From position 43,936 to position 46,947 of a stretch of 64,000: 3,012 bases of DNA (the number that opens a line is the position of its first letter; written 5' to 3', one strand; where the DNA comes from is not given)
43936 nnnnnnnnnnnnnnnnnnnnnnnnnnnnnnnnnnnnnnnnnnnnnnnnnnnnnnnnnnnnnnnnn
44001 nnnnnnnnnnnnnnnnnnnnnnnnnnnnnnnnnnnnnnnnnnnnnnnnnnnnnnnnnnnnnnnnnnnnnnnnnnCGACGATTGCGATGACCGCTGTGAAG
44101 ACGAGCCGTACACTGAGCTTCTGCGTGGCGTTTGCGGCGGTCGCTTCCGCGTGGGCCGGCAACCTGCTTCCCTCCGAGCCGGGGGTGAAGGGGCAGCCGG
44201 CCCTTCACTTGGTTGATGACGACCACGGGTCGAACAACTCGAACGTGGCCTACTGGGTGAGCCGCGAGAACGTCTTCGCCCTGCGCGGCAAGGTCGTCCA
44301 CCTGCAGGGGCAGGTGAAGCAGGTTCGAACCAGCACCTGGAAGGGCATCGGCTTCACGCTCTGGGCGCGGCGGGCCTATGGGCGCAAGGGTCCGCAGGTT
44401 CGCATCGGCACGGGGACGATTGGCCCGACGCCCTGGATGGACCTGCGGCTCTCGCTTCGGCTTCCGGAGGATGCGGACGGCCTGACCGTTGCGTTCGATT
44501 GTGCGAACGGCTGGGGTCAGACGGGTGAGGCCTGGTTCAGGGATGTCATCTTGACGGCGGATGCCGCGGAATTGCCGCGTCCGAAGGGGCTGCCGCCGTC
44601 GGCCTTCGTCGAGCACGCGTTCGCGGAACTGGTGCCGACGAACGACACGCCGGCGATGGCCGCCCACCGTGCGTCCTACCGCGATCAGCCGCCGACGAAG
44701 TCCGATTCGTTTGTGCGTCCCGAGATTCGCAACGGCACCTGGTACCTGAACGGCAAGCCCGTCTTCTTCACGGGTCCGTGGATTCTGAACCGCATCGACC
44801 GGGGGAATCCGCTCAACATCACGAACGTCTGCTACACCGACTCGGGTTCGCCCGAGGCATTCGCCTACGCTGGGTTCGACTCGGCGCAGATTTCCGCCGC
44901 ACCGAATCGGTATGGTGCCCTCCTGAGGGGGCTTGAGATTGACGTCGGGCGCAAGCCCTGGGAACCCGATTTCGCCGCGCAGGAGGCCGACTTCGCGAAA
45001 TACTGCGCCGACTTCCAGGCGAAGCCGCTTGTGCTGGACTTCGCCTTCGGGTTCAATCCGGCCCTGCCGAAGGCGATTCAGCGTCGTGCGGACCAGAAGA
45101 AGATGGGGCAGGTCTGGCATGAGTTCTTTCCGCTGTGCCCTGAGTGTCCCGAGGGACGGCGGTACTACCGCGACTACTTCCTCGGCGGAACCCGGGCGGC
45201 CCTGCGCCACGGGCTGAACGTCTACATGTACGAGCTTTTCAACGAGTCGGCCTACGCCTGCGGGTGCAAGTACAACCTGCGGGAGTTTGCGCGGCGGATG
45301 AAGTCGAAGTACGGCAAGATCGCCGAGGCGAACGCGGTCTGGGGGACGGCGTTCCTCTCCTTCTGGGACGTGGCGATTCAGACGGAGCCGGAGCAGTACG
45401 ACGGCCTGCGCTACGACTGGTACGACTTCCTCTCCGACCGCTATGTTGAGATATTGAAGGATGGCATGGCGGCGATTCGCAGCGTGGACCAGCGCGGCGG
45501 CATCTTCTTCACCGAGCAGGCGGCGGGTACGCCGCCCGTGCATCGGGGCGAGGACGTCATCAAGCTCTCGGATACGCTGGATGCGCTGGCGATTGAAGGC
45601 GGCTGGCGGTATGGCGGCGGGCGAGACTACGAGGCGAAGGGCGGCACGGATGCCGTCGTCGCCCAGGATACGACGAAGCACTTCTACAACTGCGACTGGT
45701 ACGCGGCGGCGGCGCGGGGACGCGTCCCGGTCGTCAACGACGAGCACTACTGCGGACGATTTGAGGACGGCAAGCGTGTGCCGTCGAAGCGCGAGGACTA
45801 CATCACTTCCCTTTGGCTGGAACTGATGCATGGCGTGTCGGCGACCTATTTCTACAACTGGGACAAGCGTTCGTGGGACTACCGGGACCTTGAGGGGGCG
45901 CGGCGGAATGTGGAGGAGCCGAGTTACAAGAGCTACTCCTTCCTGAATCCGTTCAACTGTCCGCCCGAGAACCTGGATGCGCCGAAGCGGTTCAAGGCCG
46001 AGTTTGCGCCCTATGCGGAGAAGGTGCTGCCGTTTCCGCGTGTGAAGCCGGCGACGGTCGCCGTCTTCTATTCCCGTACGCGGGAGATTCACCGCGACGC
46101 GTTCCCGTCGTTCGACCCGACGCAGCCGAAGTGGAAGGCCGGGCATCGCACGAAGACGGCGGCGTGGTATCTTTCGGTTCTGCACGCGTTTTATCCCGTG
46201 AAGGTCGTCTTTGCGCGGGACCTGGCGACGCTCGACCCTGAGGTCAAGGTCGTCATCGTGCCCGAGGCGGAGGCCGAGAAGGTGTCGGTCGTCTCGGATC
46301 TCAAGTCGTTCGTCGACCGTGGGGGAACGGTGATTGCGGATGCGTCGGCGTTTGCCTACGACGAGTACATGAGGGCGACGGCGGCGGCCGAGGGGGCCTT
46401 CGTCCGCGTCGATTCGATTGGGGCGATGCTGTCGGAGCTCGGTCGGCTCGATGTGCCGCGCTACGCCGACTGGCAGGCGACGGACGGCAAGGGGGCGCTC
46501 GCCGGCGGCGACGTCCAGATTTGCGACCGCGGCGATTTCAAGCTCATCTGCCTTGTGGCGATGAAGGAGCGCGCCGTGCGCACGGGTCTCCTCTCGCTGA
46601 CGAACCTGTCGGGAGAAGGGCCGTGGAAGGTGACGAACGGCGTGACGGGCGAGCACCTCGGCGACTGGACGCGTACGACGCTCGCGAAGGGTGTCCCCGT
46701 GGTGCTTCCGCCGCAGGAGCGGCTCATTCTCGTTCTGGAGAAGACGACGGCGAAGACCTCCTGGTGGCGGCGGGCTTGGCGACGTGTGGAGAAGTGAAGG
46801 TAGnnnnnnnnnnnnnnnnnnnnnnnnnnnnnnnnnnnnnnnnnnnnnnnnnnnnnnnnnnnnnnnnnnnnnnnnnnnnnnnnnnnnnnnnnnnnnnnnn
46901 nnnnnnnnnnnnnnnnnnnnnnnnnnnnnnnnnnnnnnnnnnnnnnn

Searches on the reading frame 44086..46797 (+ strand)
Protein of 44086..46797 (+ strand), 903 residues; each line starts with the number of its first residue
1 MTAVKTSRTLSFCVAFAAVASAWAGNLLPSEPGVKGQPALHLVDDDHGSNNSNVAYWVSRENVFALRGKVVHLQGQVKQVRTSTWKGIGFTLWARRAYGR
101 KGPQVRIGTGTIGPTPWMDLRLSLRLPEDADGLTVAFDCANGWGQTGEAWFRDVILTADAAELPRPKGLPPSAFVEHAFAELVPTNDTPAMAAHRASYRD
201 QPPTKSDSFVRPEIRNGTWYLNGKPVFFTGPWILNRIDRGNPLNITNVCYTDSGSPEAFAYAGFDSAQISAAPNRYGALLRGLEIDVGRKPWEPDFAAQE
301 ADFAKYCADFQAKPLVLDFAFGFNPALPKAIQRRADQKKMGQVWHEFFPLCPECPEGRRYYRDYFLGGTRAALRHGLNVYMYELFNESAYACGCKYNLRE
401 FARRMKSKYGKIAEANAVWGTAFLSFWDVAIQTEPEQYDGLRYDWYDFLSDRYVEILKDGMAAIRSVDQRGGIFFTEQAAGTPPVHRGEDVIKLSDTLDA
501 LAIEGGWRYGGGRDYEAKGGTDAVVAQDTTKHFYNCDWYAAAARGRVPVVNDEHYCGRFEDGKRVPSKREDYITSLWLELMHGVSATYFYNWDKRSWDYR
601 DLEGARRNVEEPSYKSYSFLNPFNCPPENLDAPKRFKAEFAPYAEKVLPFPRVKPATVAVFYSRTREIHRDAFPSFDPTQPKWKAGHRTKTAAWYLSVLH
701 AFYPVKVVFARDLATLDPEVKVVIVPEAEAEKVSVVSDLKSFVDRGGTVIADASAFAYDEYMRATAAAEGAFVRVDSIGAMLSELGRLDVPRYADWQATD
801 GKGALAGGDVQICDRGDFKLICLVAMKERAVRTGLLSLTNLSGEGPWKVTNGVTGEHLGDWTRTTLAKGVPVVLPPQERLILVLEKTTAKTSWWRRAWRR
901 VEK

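Call 3: search_protein_families(library=pfam, proteins=[window:44086-46797:+], max_evalue=0.001)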
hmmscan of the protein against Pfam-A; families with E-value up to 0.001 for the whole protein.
window:44086-46797:+ (903 aa): 1 family
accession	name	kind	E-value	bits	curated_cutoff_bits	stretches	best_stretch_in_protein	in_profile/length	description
PF02449.21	Glyco_hydro_42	-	2.2e-09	37.6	21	1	378-595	128-340/376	Beta-galactosidase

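Call 79: search_solved_structures(query=window:44086-46794:+, max_evalue=0.01)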
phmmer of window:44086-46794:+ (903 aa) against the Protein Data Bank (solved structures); distinct sequences matched with E-value up to 0.01: 1.
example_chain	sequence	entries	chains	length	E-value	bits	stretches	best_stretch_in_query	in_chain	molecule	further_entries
9whd_A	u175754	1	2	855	0.00052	21.5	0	394-455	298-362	GH167 glycoside hydrolase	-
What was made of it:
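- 44086..46797 (+): GH42/GH167-like protein (903 aa), same operon. Calls 3, 79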
